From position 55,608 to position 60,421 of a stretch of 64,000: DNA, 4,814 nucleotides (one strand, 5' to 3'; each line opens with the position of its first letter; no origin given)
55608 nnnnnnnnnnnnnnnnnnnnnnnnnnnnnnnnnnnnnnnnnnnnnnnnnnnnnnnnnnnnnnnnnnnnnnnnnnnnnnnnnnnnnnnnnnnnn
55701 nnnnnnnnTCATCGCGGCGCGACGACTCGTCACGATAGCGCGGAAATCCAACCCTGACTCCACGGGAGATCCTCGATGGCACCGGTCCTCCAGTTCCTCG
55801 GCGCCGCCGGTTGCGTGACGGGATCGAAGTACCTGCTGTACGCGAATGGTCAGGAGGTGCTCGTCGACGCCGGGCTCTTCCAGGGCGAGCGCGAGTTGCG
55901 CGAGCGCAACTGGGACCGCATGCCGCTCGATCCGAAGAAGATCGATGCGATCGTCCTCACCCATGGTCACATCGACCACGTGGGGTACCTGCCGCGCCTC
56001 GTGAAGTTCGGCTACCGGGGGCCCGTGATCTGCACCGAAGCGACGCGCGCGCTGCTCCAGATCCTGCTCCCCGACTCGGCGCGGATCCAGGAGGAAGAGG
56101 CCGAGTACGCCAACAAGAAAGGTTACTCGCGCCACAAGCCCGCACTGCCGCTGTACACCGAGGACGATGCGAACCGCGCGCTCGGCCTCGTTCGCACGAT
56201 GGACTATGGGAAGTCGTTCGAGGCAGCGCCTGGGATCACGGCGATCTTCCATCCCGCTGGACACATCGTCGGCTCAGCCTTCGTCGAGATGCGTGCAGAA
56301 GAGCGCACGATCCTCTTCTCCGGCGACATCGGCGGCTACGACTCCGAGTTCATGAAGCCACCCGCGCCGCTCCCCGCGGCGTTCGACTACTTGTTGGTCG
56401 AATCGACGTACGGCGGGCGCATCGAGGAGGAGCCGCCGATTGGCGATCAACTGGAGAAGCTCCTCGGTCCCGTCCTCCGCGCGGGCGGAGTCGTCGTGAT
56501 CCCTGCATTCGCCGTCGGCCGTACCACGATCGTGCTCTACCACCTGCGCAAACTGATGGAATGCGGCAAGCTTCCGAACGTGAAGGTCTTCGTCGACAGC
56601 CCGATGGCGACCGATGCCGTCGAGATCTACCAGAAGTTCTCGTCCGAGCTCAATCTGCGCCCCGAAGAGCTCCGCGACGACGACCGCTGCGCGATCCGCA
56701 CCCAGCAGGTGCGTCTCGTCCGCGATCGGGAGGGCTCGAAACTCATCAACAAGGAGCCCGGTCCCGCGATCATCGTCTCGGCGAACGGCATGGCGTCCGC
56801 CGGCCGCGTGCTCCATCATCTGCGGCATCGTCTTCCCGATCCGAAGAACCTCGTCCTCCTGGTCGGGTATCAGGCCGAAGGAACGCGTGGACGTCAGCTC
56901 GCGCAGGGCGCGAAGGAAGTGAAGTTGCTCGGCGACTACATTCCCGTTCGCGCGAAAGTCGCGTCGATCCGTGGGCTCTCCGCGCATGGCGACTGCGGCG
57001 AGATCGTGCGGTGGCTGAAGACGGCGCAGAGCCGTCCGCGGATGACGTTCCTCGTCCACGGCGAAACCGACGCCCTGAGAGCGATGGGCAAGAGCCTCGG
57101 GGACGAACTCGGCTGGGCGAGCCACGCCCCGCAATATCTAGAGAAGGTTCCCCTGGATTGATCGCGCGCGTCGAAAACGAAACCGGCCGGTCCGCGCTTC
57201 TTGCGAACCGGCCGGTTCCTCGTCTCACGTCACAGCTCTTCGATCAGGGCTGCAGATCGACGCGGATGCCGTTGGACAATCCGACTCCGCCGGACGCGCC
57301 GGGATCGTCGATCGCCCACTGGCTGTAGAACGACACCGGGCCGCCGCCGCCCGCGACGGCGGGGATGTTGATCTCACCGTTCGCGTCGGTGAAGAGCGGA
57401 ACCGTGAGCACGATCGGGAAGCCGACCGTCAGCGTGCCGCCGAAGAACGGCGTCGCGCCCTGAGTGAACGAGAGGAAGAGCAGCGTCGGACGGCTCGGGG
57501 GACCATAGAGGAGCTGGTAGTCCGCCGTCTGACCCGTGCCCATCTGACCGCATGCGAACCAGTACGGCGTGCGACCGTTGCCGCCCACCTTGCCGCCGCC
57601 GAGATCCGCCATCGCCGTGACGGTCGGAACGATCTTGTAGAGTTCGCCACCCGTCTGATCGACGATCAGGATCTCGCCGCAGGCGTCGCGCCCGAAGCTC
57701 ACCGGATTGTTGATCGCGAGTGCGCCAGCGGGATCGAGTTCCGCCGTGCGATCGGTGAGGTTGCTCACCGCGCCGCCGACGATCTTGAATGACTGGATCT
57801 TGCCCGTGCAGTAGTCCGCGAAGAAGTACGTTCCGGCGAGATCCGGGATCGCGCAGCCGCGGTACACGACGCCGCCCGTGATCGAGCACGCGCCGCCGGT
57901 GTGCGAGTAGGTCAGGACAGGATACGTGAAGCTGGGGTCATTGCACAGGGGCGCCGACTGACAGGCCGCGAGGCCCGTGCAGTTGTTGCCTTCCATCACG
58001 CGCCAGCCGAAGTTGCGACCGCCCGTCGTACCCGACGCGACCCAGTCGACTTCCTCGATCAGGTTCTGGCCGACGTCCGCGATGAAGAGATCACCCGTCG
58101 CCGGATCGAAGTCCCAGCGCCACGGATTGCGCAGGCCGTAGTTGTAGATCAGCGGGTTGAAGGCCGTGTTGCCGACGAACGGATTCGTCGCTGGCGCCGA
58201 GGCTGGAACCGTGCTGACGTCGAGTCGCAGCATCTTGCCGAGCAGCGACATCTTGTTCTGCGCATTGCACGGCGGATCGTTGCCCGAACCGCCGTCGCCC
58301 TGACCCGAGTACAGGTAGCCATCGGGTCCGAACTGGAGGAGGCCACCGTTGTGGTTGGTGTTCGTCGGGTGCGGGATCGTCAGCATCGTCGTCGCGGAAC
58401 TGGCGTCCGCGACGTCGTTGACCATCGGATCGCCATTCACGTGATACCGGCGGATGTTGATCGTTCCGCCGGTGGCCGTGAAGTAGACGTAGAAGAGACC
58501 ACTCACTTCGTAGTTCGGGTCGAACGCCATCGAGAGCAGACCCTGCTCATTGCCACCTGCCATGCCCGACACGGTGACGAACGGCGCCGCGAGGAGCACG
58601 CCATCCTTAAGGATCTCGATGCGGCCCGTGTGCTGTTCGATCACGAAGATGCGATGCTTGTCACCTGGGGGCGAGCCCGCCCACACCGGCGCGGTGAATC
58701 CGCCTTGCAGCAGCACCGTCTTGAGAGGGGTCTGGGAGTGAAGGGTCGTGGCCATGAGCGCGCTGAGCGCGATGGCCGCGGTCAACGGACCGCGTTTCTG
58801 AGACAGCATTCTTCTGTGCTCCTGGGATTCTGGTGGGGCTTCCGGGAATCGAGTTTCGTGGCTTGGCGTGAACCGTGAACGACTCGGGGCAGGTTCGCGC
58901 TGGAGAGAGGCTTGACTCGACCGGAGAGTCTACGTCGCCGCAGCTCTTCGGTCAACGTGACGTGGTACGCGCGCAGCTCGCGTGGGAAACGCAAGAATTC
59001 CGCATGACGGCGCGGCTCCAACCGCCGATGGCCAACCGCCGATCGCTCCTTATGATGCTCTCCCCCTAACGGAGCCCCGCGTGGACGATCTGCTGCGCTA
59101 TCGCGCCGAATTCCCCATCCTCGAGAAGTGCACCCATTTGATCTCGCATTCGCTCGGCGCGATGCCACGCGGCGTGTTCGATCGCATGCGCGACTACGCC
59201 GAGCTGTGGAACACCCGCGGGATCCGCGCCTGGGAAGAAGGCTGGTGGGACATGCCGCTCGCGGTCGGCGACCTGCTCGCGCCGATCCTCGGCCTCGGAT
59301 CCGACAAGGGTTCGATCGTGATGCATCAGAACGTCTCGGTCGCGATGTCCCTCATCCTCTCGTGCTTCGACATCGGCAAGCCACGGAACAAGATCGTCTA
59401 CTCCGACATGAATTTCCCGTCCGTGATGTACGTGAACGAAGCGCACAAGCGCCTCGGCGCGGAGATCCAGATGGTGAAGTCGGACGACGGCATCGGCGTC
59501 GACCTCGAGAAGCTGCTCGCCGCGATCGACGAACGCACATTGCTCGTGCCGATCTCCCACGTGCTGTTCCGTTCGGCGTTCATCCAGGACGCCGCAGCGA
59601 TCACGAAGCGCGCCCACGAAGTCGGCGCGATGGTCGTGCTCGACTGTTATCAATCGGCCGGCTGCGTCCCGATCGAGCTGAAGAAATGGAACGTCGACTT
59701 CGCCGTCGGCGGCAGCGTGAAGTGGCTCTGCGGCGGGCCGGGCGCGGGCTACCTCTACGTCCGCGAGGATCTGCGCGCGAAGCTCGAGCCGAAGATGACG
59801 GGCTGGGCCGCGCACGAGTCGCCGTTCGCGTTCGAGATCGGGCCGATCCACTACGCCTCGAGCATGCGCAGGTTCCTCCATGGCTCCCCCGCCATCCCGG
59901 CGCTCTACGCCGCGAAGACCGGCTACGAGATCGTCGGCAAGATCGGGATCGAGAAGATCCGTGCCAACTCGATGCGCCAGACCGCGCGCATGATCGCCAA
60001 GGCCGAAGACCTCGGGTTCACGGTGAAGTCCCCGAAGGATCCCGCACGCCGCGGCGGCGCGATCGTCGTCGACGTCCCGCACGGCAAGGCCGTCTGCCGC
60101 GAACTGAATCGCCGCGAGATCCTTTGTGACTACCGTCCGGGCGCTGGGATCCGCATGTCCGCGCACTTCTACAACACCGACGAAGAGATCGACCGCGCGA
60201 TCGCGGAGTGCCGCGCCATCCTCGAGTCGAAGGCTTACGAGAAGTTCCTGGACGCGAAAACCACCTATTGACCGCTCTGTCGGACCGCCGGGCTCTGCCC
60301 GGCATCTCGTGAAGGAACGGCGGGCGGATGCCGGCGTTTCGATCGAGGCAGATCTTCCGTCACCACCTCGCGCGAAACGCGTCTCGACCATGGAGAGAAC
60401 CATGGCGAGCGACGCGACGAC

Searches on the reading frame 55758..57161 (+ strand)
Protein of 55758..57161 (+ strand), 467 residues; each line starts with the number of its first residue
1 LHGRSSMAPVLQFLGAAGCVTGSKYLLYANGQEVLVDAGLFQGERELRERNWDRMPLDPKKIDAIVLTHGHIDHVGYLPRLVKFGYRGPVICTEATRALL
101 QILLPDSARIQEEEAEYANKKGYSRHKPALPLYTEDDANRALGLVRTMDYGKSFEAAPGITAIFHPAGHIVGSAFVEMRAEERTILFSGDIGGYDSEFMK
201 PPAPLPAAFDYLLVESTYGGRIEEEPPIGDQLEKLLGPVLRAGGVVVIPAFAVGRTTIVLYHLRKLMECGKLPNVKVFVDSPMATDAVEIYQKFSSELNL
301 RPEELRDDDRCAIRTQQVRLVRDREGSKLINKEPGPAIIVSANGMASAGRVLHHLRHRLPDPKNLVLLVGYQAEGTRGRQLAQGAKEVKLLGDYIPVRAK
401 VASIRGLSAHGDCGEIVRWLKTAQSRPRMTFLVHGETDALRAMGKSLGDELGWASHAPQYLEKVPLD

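Call 19: search_protein_families(library=pfam, proteins=[window:55758-57161:+], max_evalue=0.001)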
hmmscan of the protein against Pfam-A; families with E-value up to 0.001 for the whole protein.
window:55758-57161:+ (467 aa): 5 families
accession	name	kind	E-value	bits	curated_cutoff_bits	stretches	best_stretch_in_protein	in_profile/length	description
PF10996.14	Beta-Casp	-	6.9e-35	120.6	27.7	1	259-381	4-120/120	Beta-Casp domain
PF07521.17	RMMBL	-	1.1e-14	54.5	21.6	1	394-458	1-63/63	Zn-dependent metallo-hydrolase RNA specificity domain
PF00753.33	Lactamase_B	-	1.8e-14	54.6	22.7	1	22-202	6-161/196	Metallo-beta-lactamase superfamily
PF12706.13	Lactamase_B_2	-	1.6e-11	44.7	27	1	34-198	3-150/200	Beta-lactamase superfamily domain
PF16661.11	Lactamase_B_6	-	1.8e-07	31.2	27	1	27-188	2-159/193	Metallo-beta-lactamase superfamily domain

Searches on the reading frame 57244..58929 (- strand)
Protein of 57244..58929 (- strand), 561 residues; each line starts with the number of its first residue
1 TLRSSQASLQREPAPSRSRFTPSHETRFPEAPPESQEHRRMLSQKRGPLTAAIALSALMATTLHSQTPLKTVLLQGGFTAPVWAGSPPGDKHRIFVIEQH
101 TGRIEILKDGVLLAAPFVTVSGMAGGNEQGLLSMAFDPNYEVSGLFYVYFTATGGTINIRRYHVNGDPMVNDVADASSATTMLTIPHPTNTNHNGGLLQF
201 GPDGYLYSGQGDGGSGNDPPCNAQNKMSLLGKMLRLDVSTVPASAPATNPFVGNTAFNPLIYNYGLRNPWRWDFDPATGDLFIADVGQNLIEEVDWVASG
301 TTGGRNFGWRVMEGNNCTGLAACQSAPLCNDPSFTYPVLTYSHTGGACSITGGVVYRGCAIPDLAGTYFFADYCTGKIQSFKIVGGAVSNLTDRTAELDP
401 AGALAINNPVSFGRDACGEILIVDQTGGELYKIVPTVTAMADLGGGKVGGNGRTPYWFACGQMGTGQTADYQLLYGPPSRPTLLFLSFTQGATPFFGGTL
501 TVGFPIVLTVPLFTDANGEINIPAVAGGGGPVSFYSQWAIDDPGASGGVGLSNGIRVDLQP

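Call 19: search_protein_families(library=pfam, proteins=[window:57244-58929:-], max_evalue=0.001)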
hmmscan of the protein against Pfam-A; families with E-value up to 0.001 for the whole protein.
window:57244-58929:- (561 aa): 1 family
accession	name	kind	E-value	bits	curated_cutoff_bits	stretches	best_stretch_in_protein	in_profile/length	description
PF07995.17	GSDH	-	1.8e-36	126.5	25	1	90-384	12-289/332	Glucose / Sorbosone dehydrogenase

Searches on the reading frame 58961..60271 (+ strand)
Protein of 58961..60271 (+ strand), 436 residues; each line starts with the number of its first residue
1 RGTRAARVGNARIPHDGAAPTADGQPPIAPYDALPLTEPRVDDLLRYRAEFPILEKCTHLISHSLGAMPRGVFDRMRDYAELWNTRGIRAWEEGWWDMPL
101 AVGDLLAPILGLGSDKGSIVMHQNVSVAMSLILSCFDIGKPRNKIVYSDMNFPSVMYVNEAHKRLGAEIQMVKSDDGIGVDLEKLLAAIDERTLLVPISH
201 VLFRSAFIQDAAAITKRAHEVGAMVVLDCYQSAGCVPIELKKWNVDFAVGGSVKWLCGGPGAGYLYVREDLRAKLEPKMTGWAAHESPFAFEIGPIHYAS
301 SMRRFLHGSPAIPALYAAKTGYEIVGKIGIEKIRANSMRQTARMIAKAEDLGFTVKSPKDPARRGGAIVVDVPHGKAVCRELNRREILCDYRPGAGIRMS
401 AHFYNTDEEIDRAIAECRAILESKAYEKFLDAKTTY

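Call 19: search_protein_families(library=pfam, proteins=[window:58961-60271:+], max_evalue=0.001)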
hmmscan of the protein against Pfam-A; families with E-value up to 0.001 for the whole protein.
window:58961-60271:+ (436 aa): 3 families
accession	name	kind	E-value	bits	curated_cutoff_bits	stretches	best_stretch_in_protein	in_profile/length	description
PF00266.25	Aminotran_5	-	6.7e-36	124.5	21.5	1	115-412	60-370/371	Aminotransferase class-V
PF22580.2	KYNU_C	-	6.7e-14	52.1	27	1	333-415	1-88/90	Kynureninase C-terminal domain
PF01041.23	DegT_DnrJ_EryC1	-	7.3e-05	22.6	19.8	1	123-235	46-152/360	DegT/DnrJ/EryC1/StrS aminotransferase family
